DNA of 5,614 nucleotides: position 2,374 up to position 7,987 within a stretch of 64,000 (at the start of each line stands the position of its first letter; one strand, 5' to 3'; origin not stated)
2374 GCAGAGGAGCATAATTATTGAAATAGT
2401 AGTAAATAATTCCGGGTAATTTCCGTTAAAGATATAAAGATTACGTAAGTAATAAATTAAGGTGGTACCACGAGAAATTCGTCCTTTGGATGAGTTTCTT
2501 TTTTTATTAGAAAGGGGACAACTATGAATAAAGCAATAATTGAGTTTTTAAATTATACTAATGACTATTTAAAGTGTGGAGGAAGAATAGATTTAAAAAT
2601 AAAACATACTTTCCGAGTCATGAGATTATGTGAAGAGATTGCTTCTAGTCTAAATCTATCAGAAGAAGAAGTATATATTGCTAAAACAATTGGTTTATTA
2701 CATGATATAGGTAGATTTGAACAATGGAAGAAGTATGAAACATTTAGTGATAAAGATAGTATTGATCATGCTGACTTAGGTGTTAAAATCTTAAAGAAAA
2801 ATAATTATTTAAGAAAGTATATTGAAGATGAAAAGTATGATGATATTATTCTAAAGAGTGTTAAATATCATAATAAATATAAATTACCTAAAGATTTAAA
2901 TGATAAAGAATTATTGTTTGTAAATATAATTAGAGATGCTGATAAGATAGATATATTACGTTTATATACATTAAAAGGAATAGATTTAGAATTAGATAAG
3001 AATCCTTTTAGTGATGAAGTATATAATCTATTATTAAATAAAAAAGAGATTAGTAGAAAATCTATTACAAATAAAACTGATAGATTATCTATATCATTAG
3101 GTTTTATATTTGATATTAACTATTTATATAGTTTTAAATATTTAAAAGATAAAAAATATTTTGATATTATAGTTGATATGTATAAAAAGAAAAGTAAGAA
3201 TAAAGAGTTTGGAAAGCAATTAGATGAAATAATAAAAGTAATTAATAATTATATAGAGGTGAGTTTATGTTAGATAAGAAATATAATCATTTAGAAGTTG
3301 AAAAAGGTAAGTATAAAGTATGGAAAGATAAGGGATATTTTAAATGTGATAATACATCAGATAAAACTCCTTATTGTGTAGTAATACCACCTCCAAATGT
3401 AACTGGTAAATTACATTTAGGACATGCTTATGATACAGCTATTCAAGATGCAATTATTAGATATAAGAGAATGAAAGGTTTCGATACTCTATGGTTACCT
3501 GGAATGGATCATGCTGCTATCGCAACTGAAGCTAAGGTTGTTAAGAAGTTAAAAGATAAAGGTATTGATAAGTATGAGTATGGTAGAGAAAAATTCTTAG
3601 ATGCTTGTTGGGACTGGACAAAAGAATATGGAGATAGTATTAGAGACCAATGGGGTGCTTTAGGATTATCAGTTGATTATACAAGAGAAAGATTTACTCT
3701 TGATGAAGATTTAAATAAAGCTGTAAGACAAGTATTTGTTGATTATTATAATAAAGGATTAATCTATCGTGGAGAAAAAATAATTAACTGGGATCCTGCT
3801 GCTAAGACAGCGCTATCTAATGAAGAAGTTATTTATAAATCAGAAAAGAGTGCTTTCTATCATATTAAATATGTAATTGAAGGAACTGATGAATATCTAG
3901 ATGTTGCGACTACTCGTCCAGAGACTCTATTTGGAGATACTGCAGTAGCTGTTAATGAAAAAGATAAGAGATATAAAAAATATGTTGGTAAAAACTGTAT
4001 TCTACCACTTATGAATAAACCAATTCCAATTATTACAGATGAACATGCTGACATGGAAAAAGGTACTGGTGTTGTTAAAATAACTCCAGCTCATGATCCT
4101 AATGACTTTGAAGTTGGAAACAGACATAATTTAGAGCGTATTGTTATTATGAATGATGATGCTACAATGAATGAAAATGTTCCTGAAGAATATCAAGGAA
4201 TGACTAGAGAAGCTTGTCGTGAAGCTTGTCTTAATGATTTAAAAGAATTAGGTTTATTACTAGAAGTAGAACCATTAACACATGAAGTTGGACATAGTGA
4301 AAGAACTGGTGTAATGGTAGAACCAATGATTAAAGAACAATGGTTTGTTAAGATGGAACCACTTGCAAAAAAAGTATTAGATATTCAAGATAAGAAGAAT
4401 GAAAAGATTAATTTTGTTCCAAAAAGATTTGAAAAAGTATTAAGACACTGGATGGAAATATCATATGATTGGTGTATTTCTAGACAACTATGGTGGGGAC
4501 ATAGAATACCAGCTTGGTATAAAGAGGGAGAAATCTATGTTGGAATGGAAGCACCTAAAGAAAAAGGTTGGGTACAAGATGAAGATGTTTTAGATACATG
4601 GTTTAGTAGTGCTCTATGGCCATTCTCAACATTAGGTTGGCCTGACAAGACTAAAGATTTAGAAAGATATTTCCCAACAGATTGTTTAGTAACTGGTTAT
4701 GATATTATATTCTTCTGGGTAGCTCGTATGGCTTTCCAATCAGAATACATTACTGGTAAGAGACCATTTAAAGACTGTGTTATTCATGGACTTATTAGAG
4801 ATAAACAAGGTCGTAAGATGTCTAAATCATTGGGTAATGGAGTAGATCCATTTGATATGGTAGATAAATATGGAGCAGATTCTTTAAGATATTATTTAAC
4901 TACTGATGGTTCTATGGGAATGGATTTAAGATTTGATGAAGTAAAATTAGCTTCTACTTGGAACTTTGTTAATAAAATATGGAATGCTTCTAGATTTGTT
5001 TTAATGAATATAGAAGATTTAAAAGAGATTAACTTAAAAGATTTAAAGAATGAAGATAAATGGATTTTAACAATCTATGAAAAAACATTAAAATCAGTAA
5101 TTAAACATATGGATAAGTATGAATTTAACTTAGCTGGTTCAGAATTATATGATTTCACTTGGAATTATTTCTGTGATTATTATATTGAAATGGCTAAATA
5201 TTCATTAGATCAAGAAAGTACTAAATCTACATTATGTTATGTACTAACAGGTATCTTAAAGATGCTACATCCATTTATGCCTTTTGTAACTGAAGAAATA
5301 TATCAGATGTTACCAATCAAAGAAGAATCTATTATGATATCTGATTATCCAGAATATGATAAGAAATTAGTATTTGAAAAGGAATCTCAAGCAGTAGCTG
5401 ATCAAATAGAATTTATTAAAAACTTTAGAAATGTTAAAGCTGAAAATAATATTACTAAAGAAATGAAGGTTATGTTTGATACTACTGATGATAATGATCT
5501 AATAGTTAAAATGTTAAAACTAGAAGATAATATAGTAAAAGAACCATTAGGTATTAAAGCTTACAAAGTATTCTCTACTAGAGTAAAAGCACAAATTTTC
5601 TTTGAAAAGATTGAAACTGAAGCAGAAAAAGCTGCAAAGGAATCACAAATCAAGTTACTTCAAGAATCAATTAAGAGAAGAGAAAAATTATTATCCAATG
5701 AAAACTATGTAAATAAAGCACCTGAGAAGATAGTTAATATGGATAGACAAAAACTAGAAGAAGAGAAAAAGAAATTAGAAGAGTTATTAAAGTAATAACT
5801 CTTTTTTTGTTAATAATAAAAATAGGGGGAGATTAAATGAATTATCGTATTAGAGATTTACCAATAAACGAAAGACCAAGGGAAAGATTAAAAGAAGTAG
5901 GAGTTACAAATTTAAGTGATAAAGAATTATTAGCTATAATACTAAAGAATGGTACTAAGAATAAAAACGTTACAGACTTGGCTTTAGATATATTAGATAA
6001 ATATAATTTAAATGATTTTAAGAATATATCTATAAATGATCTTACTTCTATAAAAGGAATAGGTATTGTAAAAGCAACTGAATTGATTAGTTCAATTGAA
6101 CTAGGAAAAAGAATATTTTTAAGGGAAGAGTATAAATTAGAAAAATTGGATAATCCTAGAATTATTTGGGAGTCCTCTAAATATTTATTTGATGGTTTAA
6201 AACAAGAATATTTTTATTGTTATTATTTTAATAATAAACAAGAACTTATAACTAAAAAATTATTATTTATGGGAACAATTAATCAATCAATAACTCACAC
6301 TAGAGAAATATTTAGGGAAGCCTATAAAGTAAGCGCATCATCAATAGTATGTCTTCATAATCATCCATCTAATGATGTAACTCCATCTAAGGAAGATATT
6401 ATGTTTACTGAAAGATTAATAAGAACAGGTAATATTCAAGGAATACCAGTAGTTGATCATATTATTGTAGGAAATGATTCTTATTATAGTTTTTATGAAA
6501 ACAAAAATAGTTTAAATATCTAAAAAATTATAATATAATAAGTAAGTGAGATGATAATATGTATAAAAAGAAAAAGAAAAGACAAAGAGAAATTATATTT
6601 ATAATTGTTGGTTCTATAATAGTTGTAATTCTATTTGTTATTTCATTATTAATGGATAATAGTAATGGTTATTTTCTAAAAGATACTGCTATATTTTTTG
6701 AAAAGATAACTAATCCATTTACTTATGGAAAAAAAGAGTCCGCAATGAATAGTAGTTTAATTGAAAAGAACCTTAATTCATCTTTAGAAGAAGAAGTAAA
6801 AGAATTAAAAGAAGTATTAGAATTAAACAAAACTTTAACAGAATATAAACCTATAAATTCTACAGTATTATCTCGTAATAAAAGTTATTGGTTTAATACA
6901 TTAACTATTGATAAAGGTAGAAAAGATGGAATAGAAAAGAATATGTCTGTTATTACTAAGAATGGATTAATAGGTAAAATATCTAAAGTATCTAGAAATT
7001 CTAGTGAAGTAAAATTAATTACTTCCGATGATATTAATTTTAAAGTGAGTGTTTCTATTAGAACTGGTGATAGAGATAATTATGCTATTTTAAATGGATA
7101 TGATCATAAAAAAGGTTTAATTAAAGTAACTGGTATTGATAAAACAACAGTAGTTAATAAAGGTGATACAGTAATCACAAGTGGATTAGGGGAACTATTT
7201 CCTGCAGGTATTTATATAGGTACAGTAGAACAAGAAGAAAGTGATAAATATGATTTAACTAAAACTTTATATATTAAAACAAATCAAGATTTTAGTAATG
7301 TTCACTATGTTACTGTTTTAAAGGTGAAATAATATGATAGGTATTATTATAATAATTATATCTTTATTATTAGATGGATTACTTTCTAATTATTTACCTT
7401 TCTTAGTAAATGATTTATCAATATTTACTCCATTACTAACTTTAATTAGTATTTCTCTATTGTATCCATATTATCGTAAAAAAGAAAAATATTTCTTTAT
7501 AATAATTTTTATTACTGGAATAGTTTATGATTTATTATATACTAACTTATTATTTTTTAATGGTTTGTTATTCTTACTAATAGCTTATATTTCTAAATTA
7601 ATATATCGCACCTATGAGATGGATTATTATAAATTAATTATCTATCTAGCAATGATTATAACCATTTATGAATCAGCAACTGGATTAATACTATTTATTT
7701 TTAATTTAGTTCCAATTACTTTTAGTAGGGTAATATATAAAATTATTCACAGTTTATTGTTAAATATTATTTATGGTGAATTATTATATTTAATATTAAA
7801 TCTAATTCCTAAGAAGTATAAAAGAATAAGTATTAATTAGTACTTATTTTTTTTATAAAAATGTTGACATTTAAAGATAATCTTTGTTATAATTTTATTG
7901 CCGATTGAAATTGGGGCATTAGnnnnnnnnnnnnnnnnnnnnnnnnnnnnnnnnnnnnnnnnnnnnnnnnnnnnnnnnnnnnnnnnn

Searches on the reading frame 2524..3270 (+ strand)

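Call 79: search_protein_families(library=pfam, proteins=[window:2524-3270:+], max_evalue=0.00001)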
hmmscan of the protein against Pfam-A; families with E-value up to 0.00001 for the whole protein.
window:2524-3270:+ (249 aa): 1 family
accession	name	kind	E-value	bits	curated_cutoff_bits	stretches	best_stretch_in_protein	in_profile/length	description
PF01966.28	HD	-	9.4e-15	55.4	22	1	27-143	3-114/116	HD domain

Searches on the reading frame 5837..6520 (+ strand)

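Call 79: search_protein_families(library=pfam, proteins=[window:5837-6520:+], max_evalue=0.00001)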
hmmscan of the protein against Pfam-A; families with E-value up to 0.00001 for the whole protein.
window:5837-6520:+ (228 aa): 2 families
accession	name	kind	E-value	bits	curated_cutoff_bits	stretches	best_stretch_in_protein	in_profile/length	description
PF04002.20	RadC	-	5.7e-37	126.8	22.1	1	114-222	11-119/121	RadC-like JAB domain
PF20582.4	UPF0758_N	-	6e-25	87.6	27.1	1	5-80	1-76/77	UPF0758 N-terminal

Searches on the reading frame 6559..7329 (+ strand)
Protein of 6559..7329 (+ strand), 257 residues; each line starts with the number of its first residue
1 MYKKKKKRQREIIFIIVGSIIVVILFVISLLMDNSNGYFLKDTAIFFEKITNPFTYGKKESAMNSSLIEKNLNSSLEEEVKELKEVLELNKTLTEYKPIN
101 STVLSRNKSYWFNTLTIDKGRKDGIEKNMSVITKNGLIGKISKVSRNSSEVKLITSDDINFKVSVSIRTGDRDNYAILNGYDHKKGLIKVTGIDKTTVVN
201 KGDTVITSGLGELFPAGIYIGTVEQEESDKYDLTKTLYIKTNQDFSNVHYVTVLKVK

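Call 79: search_protein_families(library=pfam, proteins=[window:6559-7329:+], max_evalue=0.00001)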
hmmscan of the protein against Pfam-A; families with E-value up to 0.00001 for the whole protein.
window:6559-7329:+ (257 aa): 1 family
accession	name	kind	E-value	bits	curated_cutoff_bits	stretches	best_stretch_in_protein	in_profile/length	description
PF04085.20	MreC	-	2.9e-43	147.6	28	1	103-255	1-147/147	Rod shape-determining protein MreC, barrel core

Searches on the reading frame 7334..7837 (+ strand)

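Call 79: search_protein_families(library=pfam, proteins=[window:7334-7837:+], max_evalue=0.00001)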
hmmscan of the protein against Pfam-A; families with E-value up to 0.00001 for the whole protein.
window:7334-7837:+ (168 aa): 1 family
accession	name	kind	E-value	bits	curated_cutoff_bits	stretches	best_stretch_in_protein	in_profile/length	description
PF04093.17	MreD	-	2.3e-06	28.2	24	1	4-157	6-153/158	rod shape-determining protein MreD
